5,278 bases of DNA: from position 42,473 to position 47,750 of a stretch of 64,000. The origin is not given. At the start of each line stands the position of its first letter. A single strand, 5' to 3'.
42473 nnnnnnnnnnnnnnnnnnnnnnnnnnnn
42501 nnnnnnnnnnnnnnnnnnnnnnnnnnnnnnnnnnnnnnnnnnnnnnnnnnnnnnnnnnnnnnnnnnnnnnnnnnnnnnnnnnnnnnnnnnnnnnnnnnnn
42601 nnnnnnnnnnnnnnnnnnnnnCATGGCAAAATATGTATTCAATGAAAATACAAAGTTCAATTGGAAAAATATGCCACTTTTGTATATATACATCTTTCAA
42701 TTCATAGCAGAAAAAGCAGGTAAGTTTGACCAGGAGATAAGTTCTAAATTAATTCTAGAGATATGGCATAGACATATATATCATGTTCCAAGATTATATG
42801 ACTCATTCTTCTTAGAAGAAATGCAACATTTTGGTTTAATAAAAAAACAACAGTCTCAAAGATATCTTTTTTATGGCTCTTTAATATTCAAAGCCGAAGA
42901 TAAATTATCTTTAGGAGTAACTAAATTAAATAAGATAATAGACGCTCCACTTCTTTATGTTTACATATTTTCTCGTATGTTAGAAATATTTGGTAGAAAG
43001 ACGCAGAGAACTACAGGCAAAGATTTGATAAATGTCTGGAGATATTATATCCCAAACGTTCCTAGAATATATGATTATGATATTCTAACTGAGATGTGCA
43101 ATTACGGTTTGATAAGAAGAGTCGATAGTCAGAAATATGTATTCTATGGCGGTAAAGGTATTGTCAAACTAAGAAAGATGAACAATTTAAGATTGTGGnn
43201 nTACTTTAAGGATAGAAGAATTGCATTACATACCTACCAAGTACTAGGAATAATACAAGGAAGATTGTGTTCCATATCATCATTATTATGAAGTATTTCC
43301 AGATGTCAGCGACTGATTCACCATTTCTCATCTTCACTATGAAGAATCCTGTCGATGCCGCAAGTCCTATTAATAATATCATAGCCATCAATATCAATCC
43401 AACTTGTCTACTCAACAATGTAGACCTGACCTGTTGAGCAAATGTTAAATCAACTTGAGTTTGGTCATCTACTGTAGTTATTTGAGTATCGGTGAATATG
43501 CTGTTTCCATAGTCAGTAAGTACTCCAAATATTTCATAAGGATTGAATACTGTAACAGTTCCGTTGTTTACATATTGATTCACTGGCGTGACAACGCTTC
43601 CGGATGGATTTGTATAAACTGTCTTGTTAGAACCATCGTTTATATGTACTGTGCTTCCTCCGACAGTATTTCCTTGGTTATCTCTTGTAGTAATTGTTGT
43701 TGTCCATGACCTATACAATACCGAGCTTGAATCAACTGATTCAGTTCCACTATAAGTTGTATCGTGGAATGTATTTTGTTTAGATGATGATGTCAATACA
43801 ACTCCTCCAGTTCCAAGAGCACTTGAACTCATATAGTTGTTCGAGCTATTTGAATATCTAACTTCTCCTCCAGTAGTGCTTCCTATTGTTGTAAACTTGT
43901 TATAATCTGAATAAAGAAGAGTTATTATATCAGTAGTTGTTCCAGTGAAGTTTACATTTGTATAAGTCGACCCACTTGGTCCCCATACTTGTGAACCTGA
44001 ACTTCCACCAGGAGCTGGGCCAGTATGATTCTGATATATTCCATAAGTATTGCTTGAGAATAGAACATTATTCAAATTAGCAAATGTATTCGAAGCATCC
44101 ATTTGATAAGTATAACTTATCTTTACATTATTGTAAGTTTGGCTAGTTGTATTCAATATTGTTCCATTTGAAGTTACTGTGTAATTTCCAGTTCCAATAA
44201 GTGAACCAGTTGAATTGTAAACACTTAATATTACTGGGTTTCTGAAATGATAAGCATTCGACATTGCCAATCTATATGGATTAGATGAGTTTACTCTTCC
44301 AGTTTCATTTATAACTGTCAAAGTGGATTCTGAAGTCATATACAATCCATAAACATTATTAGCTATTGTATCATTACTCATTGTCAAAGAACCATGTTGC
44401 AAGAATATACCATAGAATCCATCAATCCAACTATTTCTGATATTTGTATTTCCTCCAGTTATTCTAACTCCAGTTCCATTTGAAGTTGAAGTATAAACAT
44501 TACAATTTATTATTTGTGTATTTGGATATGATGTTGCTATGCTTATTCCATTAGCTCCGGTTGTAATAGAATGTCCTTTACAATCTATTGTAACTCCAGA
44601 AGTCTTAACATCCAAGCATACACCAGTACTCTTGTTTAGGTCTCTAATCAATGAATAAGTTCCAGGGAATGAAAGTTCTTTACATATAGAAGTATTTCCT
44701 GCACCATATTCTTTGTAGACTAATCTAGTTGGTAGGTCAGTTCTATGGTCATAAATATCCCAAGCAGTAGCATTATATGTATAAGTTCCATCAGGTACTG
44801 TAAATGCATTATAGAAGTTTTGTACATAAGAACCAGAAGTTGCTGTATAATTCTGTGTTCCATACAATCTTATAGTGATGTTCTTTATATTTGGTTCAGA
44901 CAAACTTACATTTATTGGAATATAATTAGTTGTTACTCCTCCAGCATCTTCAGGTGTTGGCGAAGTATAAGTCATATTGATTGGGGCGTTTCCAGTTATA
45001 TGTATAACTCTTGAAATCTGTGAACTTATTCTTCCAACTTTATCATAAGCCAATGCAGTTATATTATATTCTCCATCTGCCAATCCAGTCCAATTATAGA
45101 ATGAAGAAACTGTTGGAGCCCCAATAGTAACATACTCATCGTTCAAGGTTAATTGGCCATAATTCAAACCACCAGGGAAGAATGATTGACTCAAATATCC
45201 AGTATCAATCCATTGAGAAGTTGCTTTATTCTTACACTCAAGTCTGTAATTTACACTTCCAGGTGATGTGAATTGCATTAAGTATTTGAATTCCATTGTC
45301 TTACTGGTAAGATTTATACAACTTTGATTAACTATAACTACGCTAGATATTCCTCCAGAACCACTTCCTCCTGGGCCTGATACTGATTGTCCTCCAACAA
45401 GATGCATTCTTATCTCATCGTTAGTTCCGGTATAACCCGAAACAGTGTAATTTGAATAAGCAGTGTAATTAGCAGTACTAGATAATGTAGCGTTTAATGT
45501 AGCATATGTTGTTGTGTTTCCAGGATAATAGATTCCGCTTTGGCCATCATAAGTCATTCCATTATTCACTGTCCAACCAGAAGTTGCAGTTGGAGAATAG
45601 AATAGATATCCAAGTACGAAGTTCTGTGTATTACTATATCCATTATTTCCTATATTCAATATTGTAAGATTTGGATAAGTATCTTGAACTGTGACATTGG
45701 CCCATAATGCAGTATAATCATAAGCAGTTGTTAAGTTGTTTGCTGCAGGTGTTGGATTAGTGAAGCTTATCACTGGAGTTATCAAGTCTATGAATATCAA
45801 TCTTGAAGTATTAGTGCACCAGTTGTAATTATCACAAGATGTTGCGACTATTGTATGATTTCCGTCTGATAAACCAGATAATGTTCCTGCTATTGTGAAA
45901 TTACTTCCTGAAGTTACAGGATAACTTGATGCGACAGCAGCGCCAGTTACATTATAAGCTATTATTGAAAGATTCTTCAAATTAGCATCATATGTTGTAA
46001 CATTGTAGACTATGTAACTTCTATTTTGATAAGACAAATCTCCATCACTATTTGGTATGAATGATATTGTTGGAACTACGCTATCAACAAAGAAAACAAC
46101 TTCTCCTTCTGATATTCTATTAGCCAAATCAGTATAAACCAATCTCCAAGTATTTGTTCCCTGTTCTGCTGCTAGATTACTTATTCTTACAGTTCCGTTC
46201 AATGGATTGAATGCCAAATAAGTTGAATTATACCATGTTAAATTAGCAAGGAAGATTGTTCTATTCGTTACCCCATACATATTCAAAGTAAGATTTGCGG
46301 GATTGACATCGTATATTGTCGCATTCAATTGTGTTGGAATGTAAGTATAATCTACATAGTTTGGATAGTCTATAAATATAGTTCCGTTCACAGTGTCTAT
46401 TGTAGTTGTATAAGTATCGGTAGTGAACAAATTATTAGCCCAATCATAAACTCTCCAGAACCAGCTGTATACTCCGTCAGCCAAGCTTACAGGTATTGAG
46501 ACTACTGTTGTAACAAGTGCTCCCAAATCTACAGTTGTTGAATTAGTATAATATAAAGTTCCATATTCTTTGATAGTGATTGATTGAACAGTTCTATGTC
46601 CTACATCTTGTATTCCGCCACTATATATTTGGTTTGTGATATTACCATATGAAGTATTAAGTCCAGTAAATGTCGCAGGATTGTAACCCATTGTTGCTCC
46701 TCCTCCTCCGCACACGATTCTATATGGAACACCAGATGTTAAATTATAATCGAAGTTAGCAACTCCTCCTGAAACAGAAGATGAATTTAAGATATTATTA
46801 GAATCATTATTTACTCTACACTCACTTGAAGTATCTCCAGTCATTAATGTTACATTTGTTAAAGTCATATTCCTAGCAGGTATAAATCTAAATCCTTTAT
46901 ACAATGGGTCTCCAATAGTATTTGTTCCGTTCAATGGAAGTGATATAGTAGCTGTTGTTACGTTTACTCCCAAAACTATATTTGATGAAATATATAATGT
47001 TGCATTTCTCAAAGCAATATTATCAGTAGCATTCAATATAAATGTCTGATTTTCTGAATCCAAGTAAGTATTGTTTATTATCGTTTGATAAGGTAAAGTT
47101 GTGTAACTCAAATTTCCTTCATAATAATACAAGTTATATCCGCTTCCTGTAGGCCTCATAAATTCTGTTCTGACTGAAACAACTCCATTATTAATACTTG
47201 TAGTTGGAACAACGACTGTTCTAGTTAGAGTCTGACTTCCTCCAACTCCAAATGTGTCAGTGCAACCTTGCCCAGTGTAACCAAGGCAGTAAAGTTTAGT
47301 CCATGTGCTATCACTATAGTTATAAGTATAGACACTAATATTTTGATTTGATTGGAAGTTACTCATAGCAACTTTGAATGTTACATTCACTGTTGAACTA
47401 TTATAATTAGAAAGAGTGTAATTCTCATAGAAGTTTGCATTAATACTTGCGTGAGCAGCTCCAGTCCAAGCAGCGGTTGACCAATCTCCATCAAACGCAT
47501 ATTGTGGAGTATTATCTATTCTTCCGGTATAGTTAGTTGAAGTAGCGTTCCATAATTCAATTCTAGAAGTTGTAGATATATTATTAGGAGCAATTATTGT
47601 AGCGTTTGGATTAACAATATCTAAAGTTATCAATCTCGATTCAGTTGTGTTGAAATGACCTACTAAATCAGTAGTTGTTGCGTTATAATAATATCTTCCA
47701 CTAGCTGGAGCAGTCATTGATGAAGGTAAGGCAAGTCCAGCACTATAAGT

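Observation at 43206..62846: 6546-aa surface protein with embedded mini-intein, LamG arrays and beta-helix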

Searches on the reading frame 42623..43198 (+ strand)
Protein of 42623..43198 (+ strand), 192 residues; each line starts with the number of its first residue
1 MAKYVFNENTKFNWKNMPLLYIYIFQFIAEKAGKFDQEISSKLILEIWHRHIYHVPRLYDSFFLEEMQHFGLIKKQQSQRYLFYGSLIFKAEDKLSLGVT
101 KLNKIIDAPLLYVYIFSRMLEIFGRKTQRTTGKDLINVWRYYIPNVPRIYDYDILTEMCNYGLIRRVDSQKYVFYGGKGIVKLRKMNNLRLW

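Call 57: search_protein_families(library=phrogs, proteins=[window:42623-43198:+], max_evalue=0.001)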
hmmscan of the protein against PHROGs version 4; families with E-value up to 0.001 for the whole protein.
window:42623-43198:+ (192 aa): 0 families

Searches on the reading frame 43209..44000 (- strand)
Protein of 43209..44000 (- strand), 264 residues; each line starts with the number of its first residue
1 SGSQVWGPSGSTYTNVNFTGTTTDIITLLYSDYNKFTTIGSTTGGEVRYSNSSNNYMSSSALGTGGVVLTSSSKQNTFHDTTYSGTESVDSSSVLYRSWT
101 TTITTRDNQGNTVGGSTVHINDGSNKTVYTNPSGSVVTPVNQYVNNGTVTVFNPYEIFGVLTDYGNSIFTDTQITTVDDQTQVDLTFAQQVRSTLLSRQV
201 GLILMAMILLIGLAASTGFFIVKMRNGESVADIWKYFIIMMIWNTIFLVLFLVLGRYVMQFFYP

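Call 97: search_protein_families(library=ncbifam, proteins=[window:43209-44000:-], max_evalue=1)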
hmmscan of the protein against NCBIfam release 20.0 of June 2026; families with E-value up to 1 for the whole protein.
window:43209-44000:- (264 aa): 0 families

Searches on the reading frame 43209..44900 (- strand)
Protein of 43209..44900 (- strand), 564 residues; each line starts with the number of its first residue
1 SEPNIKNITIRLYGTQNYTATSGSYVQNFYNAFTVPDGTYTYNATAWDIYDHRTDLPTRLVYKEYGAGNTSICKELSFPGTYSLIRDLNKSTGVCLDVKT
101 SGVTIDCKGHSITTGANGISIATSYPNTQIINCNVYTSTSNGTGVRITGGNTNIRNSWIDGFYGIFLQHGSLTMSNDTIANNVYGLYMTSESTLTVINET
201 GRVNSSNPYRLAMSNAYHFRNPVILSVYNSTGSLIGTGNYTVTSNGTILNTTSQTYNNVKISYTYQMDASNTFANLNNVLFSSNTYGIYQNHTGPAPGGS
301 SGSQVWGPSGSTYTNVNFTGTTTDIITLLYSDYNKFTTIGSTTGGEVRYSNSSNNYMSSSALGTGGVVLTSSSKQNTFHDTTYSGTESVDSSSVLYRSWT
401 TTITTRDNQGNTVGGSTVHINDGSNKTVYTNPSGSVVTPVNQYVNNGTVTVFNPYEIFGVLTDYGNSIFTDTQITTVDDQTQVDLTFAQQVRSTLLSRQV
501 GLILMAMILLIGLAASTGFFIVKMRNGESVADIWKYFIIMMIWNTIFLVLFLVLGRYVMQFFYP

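Call 35: search_protein_families(library=pfam, proteins=[window:43209-44900:-], max_evalue=0.1)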
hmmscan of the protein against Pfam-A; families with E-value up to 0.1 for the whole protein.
window:43209-44900:- (564 aa): 0 families

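Call 36: search_solved_structures(query=window:43209-44900:-, max_evalue=1)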
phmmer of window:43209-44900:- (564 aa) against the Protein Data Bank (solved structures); distinct sequences matched with E-value up to 1: 0.

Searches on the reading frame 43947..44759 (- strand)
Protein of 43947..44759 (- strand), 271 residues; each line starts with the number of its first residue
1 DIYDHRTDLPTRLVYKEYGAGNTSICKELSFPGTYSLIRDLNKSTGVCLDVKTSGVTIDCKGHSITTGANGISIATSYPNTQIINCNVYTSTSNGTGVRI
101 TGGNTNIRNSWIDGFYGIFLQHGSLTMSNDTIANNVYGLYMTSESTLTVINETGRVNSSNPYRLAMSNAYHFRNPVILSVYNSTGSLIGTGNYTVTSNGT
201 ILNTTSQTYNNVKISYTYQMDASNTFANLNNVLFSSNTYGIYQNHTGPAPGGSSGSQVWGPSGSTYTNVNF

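Call 82: search_protein_families(library=pfam, proteins=[window:43947-44759:-], max_evalue=10)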
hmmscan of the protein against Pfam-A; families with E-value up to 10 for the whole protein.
window:43947-44759:- (271 aa): 1 family
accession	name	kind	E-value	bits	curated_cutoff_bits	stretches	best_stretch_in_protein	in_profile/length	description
PF05594.20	Fil_haemagg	-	0.15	13.2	21.5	1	67-156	3-68/72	Haemagglutinin repeat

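Call 97: search_protein_families(library=ncbifam, proteins=[window:43947-44759:-], max_evalue=1)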
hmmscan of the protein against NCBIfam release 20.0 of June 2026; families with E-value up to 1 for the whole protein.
window:43947-44759:- (271 aa): 0 families

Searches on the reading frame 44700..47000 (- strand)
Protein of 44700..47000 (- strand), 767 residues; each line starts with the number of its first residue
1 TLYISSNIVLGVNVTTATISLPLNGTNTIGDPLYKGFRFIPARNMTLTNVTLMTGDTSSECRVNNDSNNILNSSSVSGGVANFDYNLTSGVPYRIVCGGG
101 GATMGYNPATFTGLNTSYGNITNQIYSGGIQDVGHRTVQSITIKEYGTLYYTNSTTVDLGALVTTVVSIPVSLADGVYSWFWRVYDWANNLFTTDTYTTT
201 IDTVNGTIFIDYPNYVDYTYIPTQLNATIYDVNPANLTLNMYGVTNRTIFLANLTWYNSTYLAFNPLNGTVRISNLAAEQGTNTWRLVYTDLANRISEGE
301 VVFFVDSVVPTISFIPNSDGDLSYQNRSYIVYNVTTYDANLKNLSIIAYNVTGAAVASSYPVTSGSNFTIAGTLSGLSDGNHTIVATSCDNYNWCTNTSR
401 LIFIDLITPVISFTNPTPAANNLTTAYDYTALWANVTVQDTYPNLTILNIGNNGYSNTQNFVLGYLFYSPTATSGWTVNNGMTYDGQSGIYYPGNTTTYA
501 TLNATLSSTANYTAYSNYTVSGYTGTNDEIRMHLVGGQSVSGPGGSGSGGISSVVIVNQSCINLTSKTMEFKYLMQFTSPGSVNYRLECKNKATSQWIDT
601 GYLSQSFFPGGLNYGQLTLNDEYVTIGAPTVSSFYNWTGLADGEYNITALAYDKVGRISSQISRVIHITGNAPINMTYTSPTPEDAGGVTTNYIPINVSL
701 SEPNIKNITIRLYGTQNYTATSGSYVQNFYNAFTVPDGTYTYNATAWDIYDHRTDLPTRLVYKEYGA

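Call 35: search_protein_families(library=pfam, proteins=[window:44700-47000:-], max_evalue=0.1)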
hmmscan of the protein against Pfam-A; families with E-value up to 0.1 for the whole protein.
window:44700-47000:- (767 aa): 1 family
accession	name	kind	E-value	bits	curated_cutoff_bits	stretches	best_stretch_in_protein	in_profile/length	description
PF19077.6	Big_13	-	9.1e-09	36.2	27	1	160-203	59-102/102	Bacterial Ig-like domain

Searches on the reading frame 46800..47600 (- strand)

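Call 82: search_protein_families(library=pfam, proteins=[window:46800-47600:-], max_evalue=10)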
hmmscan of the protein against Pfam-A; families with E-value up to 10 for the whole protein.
window:46800-47600:- (267 aa): 1 family
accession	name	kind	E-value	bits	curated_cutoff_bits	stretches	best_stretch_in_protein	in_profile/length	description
PF24306.1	THSD1_N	-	1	9.6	27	0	189-227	4-42/100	THSD1 N-terminal domain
